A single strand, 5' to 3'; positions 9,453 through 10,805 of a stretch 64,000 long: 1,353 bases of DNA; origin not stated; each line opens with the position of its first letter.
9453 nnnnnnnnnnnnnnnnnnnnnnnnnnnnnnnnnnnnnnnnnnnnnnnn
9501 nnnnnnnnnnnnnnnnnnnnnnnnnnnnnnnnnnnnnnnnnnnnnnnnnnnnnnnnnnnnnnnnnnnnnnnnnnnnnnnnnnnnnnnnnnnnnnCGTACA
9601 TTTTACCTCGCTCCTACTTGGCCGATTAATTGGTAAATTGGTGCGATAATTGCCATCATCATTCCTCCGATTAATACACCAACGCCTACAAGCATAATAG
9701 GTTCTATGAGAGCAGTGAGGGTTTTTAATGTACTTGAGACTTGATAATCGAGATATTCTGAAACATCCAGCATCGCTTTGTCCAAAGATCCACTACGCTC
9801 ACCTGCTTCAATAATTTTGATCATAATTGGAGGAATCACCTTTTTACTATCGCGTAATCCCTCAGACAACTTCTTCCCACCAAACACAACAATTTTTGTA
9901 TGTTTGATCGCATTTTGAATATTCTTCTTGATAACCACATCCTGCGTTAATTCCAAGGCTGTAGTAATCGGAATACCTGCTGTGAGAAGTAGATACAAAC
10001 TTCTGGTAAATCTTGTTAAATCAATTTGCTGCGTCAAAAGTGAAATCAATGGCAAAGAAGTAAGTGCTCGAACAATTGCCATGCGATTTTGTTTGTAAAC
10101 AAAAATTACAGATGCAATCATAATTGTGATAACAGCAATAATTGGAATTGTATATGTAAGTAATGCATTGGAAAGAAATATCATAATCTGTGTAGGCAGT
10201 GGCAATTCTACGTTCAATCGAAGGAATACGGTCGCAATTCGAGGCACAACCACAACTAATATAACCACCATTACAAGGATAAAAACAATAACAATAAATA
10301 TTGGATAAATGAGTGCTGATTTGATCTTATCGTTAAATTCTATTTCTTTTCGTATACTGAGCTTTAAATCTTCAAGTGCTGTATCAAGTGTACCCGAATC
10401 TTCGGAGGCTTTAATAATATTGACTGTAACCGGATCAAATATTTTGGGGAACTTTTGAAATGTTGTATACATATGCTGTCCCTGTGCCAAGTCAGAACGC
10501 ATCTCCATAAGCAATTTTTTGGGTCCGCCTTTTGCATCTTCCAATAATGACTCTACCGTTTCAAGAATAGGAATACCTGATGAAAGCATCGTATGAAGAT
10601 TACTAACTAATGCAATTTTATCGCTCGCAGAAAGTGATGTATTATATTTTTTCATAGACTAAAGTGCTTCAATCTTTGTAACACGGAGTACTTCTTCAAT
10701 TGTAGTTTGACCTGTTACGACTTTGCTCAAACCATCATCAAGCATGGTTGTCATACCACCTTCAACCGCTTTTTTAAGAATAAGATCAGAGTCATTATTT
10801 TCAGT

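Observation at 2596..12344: Type IV pilus locus with a giant pilin and an embedded secreted C39-like peptidase, but no pilD, pilT or secretin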

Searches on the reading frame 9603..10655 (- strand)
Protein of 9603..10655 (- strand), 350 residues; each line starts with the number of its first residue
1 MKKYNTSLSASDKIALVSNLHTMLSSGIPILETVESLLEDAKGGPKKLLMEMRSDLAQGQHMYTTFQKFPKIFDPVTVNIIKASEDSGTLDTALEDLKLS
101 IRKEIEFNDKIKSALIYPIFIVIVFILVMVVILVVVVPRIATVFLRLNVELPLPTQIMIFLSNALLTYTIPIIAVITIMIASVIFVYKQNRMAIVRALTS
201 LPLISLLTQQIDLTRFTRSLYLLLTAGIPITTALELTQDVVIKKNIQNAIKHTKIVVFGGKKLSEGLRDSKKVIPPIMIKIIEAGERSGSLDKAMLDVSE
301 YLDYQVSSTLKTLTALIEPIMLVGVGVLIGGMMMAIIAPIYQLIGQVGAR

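Call 4: search_protein_families(library=pfam, proteins=[window:9603-10655:-], max_evalue=0.1)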
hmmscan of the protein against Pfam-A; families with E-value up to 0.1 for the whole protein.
window:9603-10655:- (350 aa): 2 families
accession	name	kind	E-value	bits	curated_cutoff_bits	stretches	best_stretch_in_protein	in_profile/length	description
PF00482.28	T2SSF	-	3.1e-48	163.3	25.2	2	18-138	3-125/125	Type II secretion system (T2SS), protein F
PF20990.2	DUF2207_C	-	0.01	16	33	1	84-192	101-189/247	Predicted membrane protein (DUF2207) C-terminal domain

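Call 5: search_protein_families(library=ncbifam, proteins=[window:9603-10655:-], max_evalue=0.1)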
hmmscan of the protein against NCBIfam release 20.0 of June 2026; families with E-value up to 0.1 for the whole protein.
window:9603-10655:- (350 aa): 6 families
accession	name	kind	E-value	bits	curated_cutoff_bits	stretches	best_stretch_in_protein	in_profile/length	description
TIGR02120.1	GspF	equivalog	1.7e-67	228.4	424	1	5-343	57-397/401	type II secretion system inner membrane protein GspF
NF052607.1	T4PiliAsmPilCThrm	equivalog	2.6e-60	204.6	700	1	14-347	68-404/406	type IV pilus assembly protein PilC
NF007861.0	PRK10573.1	equivalog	2.1e-55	188.4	401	1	10-343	58-394/401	protein transport protein HofC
NF052606.1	T4PiliAsmPilCMyx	equivalog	7.6e-54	183.1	700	1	12-347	81-418/419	type IV pilus assembly protein PilC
NF041012.2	T4P_ComGB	equivalog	2.1e-41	142.3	240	1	12-344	2-331/332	competence type IV pilus assembly protein ComGB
NF047826.1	T3SSXpsF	equivalog_domain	4.9e-37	127.7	650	1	7-348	62-405/405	type II secretion system protein XpsF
